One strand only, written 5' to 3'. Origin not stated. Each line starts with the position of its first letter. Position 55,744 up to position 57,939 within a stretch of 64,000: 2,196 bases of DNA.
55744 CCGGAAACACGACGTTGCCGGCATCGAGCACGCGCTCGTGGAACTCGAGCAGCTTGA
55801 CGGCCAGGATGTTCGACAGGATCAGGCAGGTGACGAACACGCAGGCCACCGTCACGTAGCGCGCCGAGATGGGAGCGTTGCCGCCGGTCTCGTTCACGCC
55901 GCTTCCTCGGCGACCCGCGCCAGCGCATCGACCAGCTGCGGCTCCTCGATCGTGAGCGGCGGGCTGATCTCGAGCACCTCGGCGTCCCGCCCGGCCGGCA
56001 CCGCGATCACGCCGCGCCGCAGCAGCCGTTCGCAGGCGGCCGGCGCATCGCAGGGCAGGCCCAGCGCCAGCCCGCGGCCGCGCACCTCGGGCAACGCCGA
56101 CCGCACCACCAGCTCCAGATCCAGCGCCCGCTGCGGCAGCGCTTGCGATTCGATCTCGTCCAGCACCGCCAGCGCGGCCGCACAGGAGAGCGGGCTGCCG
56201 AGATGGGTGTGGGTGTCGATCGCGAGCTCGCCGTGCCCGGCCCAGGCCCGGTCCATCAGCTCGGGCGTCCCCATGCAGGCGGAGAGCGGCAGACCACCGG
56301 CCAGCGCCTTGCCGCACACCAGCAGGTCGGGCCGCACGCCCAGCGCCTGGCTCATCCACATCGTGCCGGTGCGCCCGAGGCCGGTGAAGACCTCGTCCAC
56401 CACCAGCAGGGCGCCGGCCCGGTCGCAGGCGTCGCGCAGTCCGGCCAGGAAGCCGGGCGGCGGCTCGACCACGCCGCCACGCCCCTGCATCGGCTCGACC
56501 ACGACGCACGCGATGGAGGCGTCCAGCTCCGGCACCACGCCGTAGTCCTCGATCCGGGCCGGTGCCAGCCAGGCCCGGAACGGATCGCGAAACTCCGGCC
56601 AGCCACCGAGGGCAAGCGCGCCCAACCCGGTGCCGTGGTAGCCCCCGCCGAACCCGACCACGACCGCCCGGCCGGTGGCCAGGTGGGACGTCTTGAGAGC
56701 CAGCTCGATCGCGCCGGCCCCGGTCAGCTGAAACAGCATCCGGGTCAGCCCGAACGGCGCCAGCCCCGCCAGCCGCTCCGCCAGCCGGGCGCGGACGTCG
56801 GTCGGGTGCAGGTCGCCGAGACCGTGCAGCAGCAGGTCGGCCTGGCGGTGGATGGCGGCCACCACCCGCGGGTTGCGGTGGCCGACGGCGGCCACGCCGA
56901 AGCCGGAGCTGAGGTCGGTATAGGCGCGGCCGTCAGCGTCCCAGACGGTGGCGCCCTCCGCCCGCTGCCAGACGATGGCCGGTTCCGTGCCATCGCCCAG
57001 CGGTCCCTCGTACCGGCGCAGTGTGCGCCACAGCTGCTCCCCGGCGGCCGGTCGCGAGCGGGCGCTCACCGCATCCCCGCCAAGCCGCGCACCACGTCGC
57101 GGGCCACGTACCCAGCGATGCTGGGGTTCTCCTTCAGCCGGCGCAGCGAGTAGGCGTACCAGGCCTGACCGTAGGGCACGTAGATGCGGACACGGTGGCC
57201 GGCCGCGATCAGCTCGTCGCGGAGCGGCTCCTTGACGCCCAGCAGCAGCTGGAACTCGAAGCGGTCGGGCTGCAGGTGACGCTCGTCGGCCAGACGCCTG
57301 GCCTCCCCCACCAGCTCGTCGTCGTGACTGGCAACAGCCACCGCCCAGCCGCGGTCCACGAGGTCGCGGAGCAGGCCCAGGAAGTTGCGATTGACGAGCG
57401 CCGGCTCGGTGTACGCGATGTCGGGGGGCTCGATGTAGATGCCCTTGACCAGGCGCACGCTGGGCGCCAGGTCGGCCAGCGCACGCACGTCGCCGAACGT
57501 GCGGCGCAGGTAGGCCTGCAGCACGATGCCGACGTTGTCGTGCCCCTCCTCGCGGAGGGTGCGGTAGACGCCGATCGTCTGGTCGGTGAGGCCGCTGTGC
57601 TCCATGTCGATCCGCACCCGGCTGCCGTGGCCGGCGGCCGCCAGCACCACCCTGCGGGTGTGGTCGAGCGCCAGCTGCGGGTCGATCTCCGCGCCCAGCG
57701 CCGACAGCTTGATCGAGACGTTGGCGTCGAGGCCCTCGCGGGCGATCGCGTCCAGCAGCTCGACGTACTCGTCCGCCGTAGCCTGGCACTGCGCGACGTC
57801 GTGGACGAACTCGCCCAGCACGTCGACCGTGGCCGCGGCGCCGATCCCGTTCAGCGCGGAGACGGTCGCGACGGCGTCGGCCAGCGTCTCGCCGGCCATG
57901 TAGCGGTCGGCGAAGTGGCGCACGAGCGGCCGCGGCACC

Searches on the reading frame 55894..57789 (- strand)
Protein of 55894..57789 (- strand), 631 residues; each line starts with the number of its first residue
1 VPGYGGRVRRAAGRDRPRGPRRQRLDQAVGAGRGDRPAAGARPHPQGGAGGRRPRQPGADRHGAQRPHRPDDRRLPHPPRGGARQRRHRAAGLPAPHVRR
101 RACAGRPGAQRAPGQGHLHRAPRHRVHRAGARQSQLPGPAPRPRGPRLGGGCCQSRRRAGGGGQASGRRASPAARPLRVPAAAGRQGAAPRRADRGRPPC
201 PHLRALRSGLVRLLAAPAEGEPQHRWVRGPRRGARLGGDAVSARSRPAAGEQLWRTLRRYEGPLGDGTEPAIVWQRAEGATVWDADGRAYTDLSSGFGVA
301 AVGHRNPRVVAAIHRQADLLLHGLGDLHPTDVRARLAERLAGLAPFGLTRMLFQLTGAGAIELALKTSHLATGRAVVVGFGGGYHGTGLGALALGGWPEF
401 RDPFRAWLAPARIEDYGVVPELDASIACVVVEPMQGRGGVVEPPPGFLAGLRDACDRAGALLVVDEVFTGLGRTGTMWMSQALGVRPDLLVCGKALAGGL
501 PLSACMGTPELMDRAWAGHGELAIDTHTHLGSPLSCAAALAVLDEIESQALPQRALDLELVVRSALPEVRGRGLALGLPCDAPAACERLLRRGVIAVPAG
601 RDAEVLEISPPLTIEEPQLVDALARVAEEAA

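Call 34: search_protein_families(library=pfam, proteins=[window:55894-57789:-], max_evalue=0.001)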
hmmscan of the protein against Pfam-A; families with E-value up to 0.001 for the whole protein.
window:55894-57789:- (631 aa): 1 family
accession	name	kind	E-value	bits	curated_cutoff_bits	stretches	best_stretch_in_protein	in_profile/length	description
PF00202.27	Aminotran_3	-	2.9e-71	240.7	30.5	1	270-625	9-398/403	Aminotransferase class-III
